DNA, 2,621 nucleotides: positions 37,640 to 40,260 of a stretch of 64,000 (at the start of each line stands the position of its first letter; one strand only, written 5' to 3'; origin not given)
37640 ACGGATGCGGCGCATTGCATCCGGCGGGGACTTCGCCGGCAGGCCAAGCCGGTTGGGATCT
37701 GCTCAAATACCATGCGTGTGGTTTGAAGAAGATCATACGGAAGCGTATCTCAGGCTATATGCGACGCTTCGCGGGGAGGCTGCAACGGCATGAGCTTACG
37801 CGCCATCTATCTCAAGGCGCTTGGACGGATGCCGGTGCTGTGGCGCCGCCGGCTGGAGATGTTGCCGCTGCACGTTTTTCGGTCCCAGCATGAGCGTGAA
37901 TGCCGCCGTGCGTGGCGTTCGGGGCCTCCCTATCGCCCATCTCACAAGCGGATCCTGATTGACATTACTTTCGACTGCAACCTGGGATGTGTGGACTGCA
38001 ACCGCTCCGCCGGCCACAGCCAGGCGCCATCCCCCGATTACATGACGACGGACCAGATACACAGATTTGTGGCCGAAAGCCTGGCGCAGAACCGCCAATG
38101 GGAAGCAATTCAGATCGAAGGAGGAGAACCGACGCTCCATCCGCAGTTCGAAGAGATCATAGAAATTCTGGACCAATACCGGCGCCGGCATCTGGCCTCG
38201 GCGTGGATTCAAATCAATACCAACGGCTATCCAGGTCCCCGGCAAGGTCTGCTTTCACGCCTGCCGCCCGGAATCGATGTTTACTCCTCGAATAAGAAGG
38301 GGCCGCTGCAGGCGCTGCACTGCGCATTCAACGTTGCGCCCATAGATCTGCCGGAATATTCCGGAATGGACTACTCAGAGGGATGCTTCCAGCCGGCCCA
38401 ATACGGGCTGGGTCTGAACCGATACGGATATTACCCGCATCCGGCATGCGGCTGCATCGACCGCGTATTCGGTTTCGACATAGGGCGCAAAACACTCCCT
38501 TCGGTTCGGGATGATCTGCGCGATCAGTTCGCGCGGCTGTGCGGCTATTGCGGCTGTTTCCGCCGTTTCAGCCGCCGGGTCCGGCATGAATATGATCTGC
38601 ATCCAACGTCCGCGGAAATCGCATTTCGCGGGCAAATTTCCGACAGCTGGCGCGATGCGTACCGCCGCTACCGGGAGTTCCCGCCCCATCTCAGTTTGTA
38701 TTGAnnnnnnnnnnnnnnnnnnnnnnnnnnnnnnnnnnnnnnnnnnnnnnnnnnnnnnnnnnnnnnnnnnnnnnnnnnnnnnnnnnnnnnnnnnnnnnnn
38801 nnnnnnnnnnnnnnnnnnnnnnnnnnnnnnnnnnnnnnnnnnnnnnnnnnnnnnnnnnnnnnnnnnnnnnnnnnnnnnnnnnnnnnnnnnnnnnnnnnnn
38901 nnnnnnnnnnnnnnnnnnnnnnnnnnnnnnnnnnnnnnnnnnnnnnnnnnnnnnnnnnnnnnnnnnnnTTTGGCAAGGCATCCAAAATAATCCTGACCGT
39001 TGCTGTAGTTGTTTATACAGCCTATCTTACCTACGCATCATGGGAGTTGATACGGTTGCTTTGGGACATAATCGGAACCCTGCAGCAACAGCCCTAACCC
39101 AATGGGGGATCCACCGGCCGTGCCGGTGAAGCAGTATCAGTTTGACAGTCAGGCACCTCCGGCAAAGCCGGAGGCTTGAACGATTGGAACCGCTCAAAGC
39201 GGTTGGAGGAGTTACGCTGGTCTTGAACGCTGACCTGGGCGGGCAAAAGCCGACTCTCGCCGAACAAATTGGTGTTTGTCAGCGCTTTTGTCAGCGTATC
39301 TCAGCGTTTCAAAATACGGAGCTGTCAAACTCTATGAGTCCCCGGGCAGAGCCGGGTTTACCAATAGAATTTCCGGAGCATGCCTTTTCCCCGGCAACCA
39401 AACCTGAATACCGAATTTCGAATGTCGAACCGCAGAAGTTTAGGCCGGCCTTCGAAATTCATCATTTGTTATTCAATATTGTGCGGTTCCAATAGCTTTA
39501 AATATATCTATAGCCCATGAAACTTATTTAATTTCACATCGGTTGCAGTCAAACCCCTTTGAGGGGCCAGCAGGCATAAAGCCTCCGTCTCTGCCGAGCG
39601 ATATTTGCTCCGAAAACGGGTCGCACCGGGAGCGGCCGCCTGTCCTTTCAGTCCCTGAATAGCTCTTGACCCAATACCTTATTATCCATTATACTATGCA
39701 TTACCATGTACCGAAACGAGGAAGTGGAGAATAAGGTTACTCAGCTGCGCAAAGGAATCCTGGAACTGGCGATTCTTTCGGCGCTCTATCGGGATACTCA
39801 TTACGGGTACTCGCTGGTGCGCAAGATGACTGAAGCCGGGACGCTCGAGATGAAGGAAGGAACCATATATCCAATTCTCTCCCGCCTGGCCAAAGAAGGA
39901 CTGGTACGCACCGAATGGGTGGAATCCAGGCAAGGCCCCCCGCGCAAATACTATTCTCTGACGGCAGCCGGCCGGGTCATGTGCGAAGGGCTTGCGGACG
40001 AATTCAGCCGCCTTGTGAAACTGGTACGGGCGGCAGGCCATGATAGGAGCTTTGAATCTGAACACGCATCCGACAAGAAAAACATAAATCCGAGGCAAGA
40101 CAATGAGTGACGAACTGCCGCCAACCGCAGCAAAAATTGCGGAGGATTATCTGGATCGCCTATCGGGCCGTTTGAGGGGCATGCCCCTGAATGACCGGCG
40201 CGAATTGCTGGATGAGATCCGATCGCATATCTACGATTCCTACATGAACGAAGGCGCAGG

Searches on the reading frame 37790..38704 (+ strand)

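Call 23: search_protein_families(library=pfam, proteins=[window:37790-38704:+], max_evalue=0.001)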
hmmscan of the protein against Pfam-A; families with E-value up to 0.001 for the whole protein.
window:37790-38704:+ (304 aa): 2 families
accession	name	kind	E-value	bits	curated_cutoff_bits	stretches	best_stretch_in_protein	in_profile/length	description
PF04055.27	Radical_SAM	-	8.1e-09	36.3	29.5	1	59-148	3-88/166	Radical SAM superfamily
PF13353.11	Fer4_12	-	0.0001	23.1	22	1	62-138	14-86/137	4Fe-4S single cluster domain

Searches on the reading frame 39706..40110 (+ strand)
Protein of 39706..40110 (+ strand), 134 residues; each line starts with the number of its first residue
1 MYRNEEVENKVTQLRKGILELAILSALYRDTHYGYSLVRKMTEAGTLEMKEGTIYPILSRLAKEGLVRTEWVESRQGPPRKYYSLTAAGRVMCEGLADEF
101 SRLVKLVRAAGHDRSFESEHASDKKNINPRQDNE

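Call 23: search_protein_families(library=pfam, proteins=[window:39706-40110:+], max_evalue=0.001)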
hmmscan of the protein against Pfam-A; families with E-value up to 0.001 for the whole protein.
window:39706-40110:+ (134 aa): 1 family
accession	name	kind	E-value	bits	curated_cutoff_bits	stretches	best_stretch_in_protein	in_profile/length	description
PF03551.20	PadR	-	9.2e-23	80.5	27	1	23-91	1-71/75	Transcriptional regulator PadR-like family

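Call 26: find_encoding_contigs(protein=window:39706-40110:+, flank=3000, max_places=8)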
Protein window:39706-40110:+ (134 aa): 1 contig read that carries it; 1 place shown.
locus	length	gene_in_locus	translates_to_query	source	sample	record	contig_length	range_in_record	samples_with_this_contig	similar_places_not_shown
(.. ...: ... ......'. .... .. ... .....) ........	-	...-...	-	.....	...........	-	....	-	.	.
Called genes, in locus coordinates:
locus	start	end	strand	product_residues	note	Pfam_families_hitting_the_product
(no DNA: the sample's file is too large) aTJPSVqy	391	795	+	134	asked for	PF03551:PadR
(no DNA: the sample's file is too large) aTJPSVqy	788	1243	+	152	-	?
